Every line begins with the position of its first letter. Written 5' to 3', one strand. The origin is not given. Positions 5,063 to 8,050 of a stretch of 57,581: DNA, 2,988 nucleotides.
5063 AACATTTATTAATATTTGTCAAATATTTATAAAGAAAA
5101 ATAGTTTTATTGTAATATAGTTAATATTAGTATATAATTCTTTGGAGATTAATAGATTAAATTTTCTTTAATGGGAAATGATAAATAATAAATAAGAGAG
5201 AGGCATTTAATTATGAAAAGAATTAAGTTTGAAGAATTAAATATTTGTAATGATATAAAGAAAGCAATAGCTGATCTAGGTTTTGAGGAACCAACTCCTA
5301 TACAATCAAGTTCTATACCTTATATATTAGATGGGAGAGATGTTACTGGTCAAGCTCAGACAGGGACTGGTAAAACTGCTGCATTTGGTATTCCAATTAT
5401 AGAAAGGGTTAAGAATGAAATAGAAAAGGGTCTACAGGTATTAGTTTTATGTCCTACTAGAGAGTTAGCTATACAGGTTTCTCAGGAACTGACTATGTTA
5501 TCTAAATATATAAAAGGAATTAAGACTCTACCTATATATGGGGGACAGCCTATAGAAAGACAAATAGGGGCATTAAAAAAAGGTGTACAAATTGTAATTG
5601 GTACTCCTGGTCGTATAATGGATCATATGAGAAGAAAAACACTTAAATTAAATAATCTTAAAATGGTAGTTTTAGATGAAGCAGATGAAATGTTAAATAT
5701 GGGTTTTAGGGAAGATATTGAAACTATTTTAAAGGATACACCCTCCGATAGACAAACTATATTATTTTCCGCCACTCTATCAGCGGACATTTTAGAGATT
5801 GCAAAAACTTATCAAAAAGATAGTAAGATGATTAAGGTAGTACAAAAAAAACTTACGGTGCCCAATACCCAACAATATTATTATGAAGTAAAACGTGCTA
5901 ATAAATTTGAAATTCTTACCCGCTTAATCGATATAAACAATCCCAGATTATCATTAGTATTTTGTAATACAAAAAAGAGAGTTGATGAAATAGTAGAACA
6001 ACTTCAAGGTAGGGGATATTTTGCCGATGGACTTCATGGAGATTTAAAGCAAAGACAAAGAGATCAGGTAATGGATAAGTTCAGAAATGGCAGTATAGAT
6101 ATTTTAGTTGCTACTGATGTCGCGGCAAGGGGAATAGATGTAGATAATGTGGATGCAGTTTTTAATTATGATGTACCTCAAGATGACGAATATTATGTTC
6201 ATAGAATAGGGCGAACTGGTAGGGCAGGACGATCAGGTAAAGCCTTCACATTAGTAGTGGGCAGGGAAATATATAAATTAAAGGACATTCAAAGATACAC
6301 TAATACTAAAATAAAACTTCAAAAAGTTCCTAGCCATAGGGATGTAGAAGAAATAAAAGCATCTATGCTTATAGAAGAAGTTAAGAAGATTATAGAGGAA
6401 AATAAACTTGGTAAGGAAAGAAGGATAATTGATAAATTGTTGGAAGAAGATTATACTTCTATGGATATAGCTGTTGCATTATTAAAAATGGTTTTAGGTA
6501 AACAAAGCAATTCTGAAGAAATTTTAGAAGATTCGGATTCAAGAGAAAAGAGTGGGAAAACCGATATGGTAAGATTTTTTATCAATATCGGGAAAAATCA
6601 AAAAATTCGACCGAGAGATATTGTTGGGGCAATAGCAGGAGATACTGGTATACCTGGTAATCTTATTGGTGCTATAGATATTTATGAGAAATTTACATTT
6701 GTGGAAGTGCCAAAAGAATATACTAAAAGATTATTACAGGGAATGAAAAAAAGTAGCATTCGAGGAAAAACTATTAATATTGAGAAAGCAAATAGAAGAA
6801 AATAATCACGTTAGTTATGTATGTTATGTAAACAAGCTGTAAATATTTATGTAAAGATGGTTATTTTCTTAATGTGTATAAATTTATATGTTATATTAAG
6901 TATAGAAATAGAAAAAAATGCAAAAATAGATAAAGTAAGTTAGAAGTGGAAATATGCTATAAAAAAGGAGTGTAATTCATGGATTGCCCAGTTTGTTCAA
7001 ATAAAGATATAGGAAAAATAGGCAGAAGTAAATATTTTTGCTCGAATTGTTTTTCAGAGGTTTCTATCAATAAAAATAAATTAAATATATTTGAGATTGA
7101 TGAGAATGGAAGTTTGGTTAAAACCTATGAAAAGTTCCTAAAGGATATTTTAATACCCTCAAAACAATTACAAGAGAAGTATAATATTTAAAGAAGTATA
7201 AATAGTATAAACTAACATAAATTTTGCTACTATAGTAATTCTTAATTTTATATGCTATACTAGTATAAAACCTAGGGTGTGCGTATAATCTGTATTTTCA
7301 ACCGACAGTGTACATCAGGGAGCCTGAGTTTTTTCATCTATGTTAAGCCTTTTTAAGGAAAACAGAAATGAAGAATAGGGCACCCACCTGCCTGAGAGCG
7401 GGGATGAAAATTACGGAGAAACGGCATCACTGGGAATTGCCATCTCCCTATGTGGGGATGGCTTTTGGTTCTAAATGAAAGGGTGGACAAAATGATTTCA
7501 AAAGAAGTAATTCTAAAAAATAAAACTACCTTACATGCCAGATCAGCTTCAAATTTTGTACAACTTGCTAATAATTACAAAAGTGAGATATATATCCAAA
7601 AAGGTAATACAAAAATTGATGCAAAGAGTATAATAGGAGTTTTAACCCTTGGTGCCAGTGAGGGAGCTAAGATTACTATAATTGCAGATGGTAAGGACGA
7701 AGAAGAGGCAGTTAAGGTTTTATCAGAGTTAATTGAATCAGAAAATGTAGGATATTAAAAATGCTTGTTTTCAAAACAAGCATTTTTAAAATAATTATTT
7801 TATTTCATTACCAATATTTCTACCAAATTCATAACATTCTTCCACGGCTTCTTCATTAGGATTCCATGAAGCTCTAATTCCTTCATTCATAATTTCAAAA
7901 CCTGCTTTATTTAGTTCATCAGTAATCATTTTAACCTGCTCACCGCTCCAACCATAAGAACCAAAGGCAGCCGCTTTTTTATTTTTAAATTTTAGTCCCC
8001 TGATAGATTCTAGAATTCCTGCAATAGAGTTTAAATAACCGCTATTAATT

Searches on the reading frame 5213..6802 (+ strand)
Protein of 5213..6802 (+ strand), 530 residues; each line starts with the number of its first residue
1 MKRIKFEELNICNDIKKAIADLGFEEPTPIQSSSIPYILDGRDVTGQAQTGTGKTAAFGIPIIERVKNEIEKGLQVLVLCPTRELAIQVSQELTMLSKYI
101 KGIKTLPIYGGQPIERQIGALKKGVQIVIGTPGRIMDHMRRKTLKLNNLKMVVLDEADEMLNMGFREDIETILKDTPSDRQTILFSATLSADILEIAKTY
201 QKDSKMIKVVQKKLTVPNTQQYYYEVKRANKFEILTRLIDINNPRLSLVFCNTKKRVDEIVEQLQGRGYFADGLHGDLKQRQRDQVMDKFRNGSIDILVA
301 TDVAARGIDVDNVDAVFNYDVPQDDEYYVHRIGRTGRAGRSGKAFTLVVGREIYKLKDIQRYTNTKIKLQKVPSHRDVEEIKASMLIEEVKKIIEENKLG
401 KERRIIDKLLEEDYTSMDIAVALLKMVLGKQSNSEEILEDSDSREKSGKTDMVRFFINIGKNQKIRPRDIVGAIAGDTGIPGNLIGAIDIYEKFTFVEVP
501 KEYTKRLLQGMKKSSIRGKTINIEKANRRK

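Call 7: search_protein_families(library=pfam, proteins=[window:5213-6802:+])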
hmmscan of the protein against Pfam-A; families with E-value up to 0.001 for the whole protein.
window:5213-6802:+ (530 aa): 6 families
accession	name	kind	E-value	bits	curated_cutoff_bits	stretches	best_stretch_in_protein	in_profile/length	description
PF00270.35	DEAD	-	5.9e-55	186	26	1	28-193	1-164/167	DEAD/DEAH box helicase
PF00271.37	Helicase_C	-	3.9e-36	124.1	23.5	1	231-339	2-110/110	Helicase conserved C-terminal domain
PF03880.21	DbpA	-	1.1e-27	96.3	25.6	1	454-524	1-71/72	DbpA RNA binding domain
PF25399.1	DeaD_dimer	-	1.8e-13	50.8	23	1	373-431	1-60/67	RNA helicase DeaD dimerization domain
PF04851.21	ResIII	-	4.7e-07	30.3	22.5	1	47-189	29-162/164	Type III restriction enzyme, res subunit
PF14617.12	CMS1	-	6e-05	23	35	1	115-156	165-207/250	U3-containing 90S pre-ribosomal complex subunit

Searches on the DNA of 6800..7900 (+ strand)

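Call 8: search_rna_families(source=window, start=6800, end=7900, threshold=evalue, max_evalue=1)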
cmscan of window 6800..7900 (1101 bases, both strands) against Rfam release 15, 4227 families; matches with E-value up to 1: 2.
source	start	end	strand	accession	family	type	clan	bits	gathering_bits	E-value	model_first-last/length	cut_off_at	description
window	7266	7440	+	RF00013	6S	Gene;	-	77.1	46.4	3.2e-15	1-187/187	no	6S / SsrS RNA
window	7612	7731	-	RF04328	snR107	Gene; snRNA; snoRNA; CD-box;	-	19.3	44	0.91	1-118/118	no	Fungal C/D box small nucleolar RNA 107 family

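Call 11: search_rna_families(sources=[L001, L002, L003, L004, L005, L006, L007, L008, L009, L010, L011, L012, L013, L014, L015, L016, L017, L018, L019, L020], threshold=gathering)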
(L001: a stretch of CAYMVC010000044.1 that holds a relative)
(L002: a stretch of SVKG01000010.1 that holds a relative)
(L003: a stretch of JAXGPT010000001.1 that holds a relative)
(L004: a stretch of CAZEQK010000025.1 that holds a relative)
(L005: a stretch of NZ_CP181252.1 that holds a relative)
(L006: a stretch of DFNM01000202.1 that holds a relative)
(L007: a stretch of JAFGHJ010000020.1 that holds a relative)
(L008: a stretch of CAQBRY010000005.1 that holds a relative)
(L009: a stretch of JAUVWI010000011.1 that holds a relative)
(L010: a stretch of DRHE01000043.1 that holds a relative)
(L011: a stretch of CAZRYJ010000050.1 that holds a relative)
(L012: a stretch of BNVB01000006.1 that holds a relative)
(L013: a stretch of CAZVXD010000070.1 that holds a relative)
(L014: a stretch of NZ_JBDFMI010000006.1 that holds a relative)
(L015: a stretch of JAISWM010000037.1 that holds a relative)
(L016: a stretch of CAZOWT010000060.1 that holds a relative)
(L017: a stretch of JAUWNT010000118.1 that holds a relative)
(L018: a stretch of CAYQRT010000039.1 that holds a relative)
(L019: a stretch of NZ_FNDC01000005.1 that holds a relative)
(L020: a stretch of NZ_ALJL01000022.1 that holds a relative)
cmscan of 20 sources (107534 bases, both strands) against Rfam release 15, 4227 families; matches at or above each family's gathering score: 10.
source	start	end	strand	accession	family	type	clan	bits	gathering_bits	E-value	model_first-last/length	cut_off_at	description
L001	2777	2951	+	RF00013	6S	Gene;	-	76.1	46.4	5.4e-13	1-187/187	no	6S / SsrS RNA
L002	2694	2766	-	RF00005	tRNA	Gene; tRNA;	CL00001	70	29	5.2e-13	1-71/71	no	tRNA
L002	2490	2562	-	RF00005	tRNA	Gene; tRNA;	CL00001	69.3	29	8.3e-13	1-71/71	no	tRNA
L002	2411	2482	-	RF00005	tRNA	Gene; tRNA;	CL00001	68.5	29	1.3e-12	1-71/71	no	tRNA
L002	2606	2679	-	RF00005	tRNA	Gene; tRNA;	CL00001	64.7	29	1.5e-11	1-71/71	no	tRNA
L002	2257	2327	-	RF00005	tRNA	Gene; tRNA;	CL00001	64.3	29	1.9e-11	1-71/71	no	tRNA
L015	1125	1198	+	RF00005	tRNA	Gene; tRNA;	CL00001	63.3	29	3.7e-11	1-71/71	no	tRNA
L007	1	86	+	RF00005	tRNA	Gene; tRNA;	CL00001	61.3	29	1.3e-10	1-71/71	no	tRNA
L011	1963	2048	+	RF00005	tRNA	Gene; tRNA;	CL00001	61.3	29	1.3e-10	1-71/71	no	tRNA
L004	5274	5349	-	RF00005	tRNA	Gene; tRNA;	CL00001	60.5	29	2.2e-10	1-71/71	no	tRNA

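Call 20: build_rna_model(alignment_id=A3, structure=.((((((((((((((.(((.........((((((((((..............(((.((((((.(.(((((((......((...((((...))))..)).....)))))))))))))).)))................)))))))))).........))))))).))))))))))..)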
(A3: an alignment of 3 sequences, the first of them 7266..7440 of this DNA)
Model R1 built from alignment A3 (3 sequences, 176 columns); structure: as given.
model positions 175; base pairs 50; branch points 0; effective number of sequences 1.15; information 0.59 bits per position. Calibrated on 0.2 Mb of random sequence (short: E-values are rough).
structure used (alignment columns):
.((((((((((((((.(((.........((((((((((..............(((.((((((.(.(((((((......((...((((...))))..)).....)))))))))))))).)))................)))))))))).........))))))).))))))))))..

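Call 22: search_with_rna_model(model_id=R1, sources=[window, L001, L046, L047, L048, L049, L050, L051, L052, L053, L054, L055, L056, L057, L058, L059, L060, L061, L062, L063, L064, L065, L066, L067, L068, L069, L070, L071, L072, L073, L074, L075, L076, L077, L078, L079, L080, L081, L082, L083, L084, L085, L086, L087, L088, L089, L090, L091, L092, L093, L094, L095, L096, L097, L098, L099, L100, L101, L102, L103, L104, L105, L106, L107, L108, L109, L110, L111, L112, L113, L114, L115, L116, L117, L118, L119, L120, L121, L122, L123, L124, L125, L126, L127, L128, L129, L130, L131, L132, L133, L134, L135, L136, L137, L138, L139, L140, L141, L142, L143], max_evalue=0.001, make_alignment=true)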
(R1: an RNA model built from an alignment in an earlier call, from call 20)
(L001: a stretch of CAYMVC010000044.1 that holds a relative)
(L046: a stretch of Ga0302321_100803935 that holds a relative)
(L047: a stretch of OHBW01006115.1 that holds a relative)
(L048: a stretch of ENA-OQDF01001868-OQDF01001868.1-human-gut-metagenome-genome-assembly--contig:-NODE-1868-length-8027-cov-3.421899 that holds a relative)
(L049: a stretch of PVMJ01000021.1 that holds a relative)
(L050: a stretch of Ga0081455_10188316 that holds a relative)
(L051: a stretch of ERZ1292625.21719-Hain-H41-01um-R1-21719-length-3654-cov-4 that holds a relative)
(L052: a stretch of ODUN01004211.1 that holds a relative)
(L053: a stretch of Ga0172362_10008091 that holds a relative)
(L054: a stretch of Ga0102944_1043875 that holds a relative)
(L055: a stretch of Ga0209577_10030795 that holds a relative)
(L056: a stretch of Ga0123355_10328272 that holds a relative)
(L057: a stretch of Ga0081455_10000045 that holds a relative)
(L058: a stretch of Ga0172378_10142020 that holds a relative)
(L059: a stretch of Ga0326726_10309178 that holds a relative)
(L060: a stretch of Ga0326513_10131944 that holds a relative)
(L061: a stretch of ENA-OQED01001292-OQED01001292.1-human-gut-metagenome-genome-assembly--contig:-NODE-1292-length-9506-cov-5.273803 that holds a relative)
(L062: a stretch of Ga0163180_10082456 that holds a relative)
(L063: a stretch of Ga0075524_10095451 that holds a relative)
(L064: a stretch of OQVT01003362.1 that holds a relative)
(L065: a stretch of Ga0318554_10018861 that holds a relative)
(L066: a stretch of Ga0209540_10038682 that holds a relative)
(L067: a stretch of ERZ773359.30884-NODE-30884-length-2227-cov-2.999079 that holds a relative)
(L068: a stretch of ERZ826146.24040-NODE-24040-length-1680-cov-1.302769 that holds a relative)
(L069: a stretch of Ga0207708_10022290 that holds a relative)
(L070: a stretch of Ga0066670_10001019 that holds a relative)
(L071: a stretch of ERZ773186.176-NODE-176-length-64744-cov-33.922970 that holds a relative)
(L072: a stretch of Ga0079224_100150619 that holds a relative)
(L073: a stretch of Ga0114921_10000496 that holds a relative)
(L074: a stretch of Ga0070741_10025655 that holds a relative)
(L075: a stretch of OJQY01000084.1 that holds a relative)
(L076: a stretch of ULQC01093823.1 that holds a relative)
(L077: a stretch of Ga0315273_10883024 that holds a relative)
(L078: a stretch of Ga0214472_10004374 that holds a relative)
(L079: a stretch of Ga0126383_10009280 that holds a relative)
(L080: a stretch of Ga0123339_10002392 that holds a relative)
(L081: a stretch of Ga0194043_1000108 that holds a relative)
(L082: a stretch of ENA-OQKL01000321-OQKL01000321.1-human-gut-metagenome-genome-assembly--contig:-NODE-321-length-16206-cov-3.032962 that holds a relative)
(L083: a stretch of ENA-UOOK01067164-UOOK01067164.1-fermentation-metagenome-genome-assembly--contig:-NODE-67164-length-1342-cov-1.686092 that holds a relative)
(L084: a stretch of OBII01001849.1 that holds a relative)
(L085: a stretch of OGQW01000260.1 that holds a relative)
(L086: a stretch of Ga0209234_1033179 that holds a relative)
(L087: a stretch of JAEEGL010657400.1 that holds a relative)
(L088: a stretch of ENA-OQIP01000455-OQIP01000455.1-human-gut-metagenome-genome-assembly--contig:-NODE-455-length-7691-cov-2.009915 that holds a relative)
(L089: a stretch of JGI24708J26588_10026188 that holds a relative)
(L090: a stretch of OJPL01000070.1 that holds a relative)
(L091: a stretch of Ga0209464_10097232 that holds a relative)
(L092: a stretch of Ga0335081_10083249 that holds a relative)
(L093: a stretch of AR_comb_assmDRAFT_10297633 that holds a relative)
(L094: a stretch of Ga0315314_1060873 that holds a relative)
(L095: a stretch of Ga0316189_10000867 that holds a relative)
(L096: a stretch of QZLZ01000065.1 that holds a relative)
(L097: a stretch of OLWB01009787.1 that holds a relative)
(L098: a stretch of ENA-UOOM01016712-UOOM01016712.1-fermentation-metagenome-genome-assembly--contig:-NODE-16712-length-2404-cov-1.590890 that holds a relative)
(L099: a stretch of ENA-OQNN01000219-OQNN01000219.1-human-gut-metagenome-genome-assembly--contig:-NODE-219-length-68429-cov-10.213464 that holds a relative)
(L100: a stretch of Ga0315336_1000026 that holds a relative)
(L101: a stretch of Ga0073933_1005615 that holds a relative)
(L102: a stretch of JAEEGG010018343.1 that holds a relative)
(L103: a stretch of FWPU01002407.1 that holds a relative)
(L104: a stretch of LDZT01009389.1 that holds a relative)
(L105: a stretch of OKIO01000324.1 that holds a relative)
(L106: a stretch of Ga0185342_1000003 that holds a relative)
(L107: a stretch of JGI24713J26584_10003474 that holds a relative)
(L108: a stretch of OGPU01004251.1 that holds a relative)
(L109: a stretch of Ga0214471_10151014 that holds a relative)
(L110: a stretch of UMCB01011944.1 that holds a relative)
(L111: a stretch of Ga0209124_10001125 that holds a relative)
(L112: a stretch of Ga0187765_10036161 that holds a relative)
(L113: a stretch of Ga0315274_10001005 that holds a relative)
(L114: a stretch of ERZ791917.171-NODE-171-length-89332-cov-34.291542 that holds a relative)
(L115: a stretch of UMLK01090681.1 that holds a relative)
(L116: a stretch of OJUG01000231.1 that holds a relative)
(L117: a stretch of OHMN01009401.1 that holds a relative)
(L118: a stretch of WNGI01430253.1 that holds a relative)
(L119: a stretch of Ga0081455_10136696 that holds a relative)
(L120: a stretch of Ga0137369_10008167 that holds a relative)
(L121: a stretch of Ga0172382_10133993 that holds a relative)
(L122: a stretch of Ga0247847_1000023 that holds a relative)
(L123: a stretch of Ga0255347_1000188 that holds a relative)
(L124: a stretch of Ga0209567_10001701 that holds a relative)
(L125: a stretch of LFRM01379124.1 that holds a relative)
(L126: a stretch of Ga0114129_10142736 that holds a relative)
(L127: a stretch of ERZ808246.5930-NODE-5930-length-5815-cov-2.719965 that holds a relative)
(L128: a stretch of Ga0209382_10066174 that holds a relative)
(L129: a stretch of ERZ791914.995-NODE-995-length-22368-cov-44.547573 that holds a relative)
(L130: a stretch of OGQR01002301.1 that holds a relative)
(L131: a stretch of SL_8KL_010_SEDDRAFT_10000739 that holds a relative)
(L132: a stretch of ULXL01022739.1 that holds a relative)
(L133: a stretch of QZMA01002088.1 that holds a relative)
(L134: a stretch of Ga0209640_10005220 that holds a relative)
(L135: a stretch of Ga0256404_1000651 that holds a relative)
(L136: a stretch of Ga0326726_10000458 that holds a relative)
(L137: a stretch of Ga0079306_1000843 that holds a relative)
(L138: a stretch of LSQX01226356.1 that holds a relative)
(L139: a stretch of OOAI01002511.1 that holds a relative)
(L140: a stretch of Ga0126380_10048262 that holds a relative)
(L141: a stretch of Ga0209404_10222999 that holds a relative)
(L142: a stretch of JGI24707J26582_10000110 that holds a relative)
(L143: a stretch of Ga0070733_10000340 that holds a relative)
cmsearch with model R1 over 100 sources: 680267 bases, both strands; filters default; matches with E-value up to 0.001: 52.
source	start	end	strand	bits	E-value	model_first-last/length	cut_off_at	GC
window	7266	7440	+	200.2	2.5e-44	1-175/175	no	0.43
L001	2777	2951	+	198.2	7.5e-44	1-175/175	no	0.45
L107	7395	7568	+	171.5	1.5e-37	1-175/175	no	0.49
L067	1217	1403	-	80.9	3.3e-16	1-175/175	no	0.5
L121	752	927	-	73.6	1.7e-14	1-175/175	no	0.41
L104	306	487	+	73.4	1.9e-14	1-175/175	no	0.5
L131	1542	1715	+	64.6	2.3e-12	1-175/175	no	0.48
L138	5364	5542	+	57.8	9.2e-11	1-175/175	no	0.48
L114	10131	10305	-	57.4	1.1e-10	1-175/175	no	0.53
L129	13454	13628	-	57.4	1.1e-10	1-175/175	no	0.53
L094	294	480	-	56.8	1.6e-10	1-175/175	no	0.63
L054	1293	1469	-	56.4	2e-10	1-175/175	no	0.6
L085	8567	8748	+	55.4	3.5e-10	1-175/175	no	0.54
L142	4845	5027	+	55.3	3.6e-10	1-175/175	no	0.51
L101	5460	5646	-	55.3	3.6e-10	1-175/175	no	0.59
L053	2691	2868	-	53.5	9.8e-10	1-175/175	no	0.51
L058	956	1138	-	51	3.6e-09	1-175/175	no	0.44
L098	1160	1341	+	49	1.1e-08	1-175/175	no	0.56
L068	540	726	-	48.8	1.2e-08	1-175/175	no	0.53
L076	2160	2346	-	48.8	1.2e-08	1-175/175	no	0.53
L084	569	755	-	48.8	1.2e-08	1-175/175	no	0.53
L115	6523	6709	-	48.8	1.2e-08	1-175/175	no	0.53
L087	7825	7997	-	48.1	1.8e-08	1-175/175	no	0.4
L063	706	886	-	48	1.9e-08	1-175/175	no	0.53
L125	255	437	-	47.7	2.3e-08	1-175/175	no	0.6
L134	3307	3486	-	46.3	4.9e-08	1-175/175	no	0.68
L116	5760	5949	-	45.5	7.4e-08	1-175/175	no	0.56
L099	7845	8029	+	44.4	1.3e-07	1-175/175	no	0.52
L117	1865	2049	-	44.4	1.3e-07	1-175/175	no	0.52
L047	2650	2833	+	43.5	2.2e-07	1-175/175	no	0.49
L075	195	377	+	42.9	3e-07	1-175/175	no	0.57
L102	11475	11656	+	42.5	3.8e-07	1-175/175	no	0.5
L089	2032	2219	-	40.6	1.1e-06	1-175/175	no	0.5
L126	9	176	+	39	2.6e-06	1-175/175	no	0.61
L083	618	803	-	38.6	3.2e-06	1-175/175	no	0.58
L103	2196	2367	+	37.8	4.8e-06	1-175/175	no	0.62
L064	3218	3401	-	37.5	5.7e-06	1-175/175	no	0.5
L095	3852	4016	-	37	7.6e-06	1-175/175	no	0.61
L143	3207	3393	-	36.1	1.2e-05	1-175/175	no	0.55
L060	1148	1320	+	35.5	1.7e-05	1-175/175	no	0.52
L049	8778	8965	-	34.9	2.3e-05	1-175/175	no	0.47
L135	571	752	+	34.6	2.8e-05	1-175/175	no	0.53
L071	66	245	+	34.4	3.1e-05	1-175/175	no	0.52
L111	7214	7390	-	34.1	3.6e-05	1-175/175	no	0.62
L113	1745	1927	+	32.7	7.7e-05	1-175/175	no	0.63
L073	3307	3473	+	32.5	8.4e-05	1-175/175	no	0.54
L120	6474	6634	-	31.6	0.00014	1-175/175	no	0.68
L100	2077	2262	-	30.7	0.00023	1-175/175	no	0.6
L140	1478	1667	+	30.6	0.00024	1-175/175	no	0.63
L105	2081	2261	-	30.4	0.00027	1-175/175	no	0.43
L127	5440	5630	-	30.2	0.00029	1-175/175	no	0.55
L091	634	802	-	30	0.00033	1-175/175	no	0.62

Alignment A4: 52 matches aligned to the model, 345 columns, each read 5' to 3' on its own strand. Consensus structure (alignment columns), stored with it:
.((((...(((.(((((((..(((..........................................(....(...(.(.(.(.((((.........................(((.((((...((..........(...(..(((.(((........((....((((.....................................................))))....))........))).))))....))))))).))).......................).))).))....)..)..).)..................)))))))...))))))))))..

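Call 36: search_with_rna_model(model_id=R1, sources=[L002, L003, L004, L005, L006, L007, L008, L009, L010, L011, L012, L013, L014, L015, L016, L017, L018, L019, L020, L021, L022, L023, L024, L025, L026, L027, L028, L029, L030, L031, L032, L033, L034, L035, L036, L037, L038, L039, L040, L041, L042, L043, L044, L045, L166, L167, L168, L169, L170], max_evalue=1)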
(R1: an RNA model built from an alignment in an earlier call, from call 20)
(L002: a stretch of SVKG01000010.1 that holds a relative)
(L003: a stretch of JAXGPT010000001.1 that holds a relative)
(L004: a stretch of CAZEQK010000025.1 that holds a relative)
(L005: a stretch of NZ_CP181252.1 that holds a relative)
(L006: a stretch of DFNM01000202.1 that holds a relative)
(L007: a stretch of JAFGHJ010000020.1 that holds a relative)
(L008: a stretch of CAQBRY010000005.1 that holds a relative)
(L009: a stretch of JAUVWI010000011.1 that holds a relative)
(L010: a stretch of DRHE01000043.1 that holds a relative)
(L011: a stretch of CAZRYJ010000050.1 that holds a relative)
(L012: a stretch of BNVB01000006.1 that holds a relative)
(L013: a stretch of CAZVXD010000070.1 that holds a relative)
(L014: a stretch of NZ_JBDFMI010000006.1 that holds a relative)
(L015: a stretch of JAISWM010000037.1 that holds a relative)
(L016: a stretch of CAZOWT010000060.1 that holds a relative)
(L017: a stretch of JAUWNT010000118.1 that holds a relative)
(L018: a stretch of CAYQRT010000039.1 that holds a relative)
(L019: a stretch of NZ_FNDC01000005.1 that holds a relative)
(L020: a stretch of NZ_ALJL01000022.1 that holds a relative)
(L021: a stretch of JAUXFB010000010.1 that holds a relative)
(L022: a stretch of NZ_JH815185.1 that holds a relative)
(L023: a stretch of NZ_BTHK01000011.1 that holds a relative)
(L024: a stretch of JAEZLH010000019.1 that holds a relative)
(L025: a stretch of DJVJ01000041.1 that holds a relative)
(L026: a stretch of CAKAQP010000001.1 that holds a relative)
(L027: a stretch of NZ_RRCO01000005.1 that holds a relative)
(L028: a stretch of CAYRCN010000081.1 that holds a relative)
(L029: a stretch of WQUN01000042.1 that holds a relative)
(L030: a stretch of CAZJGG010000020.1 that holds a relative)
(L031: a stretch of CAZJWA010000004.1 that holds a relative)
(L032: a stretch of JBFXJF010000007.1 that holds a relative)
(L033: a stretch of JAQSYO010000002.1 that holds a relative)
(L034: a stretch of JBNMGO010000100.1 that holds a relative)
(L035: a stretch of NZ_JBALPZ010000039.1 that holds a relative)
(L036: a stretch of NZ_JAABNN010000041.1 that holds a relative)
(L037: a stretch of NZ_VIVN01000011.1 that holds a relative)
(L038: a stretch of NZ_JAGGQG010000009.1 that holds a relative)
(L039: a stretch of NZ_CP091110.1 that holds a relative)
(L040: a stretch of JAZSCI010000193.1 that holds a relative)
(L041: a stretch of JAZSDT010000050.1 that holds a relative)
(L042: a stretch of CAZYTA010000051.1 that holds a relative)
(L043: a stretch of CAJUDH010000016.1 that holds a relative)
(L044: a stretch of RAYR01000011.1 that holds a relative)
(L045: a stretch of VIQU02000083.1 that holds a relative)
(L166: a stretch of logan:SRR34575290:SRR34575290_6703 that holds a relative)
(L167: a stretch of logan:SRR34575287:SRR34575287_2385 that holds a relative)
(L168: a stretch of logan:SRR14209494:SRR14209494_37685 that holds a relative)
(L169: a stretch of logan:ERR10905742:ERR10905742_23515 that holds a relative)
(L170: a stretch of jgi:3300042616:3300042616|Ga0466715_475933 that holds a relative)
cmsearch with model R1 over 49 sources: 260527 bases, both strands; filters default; matches with E-value up to 1: 0.
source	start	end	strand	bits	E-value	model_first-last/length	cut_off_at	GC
